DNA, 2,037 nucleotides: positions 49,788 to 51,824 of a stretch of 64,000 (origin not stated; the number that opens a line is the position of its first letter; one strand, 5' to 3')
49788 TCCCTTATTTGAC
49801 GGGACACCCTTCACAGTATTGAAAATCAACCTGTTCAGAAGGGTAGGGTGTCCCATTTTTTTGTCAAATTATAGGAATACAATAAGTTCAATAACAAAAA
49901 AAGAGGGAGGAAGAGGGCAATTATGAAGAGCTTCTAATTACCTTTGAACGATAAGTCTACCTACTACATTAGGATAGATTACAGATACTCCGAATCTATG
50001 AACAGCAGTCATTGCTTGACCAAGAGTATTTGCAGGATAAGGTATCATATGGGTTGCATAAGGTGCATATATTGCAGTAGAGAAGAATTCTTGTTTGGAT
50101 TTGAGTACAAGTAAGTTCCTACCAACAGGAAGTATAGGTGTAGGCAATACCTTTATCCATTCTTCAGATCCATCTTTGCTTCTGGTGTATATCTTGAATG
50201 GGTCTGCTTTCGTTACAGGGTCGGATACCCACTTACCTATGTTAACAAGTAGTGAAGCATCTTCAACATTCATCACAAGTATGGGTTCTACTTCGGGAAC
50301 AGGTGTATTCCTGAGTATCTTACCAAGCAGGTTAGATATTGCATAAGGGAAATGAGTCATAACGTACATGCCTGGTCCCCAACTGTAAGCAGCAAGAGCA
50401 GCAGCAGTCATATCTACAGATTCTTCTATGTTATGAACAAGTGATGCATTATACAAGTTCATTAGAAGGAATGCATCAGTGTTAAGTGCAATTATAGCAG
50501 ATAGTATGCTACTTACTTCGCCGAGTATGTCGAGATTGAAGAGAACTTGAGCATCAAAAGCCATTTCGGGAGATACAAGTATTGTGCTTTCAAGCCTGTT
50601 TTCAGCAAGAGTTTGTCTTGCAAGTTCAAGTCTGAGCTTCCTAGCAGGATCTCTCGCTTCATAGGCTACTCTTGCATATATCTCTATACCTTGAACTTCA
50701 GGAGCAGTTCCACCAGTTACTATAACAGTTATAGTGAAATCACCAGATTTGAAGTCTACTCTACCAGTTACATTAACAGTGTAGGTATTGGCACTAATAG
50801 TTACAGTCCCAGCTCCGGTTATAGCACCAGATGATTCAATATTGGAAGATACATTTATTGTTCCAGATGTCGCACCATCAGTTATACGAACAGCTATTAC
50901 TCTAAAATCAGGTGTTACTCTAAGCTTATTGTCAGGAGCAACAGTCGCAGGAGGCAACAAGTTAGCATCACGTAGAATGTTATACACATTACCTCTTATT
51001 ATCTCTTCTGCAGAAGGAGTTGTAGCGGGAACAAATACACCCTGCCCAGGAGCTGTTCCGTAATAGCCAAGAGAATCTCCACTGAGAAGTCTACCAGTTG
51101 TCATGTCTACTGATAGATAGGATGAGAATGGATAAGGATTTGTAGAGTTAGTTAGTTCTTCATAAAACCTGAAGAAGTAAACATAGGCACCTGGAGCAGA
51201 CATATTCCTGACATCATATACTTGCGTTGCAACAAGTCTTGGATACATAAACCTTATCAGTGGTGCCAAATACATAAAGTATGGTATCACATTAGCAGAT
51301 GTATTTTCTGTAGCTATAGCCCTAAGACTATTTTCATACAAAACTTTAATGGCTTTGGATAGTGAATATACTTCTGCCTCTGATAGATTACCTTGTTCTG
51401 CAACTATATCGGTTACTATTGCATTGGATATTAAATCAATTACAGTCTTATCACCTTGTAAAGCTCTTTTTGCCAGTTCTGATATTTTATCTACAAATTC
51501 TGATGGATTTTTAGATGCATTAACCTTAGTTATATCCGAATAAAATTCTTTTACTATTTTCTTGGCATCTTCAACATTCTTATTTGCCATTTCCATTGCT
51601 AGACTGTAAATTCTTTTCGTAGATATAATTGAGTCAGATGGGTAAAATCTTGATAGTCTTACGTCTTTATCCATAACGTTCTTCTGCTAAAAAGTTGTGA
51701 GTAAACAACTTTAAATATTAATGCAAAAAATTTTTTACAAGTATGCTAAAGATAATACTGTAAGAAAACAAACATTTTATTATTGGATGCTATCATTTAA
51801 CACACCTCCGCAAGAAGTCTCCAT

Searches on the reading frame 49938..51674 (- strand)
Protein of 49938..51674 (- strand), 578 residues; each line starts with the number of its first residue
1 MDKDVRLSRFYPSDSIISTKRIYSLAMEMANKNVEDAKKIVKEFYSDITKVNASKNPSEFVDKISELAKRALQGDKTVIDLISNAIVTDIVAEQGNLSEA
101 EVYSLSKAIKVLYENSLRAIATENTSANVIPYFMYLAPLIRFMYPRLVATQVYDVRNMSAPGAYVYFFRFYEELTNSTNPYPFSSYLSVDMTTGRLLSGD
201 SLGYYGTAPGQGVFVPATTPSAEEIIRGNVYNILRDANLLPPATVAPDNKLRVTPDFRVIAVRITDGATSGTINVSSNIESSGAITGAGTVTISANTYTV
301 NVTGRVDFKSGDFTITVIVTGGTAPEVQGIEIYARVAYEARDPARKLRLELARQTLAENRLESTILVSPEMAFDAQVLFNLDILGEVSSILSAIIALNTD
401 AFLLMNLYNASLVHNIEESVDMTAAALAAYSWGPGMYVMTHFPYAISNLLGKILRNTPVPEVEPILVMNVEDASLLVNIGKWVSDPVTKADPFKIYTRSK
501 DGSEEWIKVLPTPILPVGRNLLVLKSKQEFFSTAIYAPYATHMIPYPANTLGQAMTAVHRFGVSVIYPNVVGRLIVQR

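Call 8: search_protein_families(library=pfam, proteins=[window:49938-51674:-], max_evalue=0.1)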
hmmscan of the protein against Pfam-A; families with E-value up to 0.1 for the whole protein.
window:49938-51674:- (578 aa): 3 families
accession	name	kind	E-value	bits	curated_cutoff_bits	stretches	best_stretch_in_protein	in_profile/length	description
PF07068.17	Gp23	-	4.6e-08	33.3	24.4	1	290-562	63-347/376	Major capsid protein Gp23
PF09361.15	Phasin_2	-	0.02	15.6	24.9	1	26-73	25-72/100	Phasin protein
PF23706.1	Rv1893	-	0.09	13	27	0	9-42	2-35/72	Rv1893-like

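Call 9: search_protein_families(library=phrogs, proteins=[window:49938-51674:-], max_evalue=0.1)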
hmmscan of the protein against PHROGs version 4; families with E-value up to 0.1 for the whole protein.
window:49938-51674:- (578 aa): 2 families
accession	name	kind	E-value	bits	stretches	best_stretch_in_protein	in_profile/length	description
phrog_138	-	head and packaging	4.6e-06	26.9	1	104-542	43-381/444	major head protein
phrog_644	-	unknown function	0.078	13.8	0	254-323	25-92/174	-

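Call 32: find_related_loci(query=window:49938-51674:-, collection=metagenome_contigs, flank=8000)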
Query window:49938-51674:- (578 aa) in metagenome_contigs; peptide patterns used: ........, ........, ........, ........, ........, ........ (x = any residue, [..] = any of these).
155 stretches matched a pattern; 13 encode a relative of the query (tblastn E <= 1e-3); 12 distinct loci.
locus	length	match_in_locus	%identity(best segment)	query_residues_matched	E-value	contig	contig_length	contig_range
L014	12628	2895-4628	97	1-578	0e+0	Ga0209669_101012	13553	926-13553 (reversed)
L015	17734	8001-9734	97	1-578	0e+0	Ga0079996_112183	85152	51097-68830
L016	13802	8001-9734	97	1-578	0e+0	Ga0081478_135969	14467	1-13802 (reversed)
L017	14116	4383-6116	97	1-578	0e+0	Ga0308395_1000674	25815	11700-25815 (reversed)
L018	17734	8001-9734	97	1-578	0e+0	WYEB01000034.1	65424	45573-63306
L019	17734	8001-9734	97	1-578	0e+0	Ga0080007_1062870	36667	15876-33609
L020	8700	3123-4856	95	1-578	0e+0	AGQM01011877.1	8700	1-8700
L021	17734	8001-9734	95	1-578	0e+0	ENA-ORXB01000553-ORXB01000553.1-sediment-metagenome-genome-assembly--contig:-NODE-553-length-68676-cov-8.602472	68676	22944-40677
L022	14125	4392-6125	96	1-578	0e+0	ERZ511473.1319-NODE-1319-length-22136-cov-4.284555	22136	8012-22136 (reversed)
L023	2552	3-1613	99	42-578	0e+0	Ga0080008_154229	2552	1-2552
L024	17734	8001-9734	97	1-578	0e+0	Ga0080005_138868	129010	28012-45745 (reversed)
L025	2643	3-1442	92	99-578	0e+0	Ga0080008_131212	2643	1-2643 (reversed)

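Call 33: find_related_loci(query=window:49938-51674:-, collection=viral_contigs, flank=8000)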
Query window:49938-51674:- (578 aa) in viral_contigs; peptide patterns used: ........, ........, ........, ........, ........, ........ (x = any residue, [..] = any of these).
6 stretches matched a pattern; 1 encode a relative of the query (tblastn E <= 1e-3); 1 distinct loci.
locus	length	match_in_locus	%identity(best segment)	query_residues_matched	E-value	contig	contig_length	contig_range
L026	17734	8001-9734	97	1-578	0e+0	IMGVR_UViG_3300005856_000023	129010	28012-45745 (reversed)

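Call 111: search_dna_similar(query=window:49941-51674:-, collection=phages, mode=protein, max_evalue=0.001, max_rows=12)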
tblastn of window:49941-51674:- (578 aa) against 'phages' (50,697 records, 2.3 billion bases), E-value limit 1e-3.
No match.
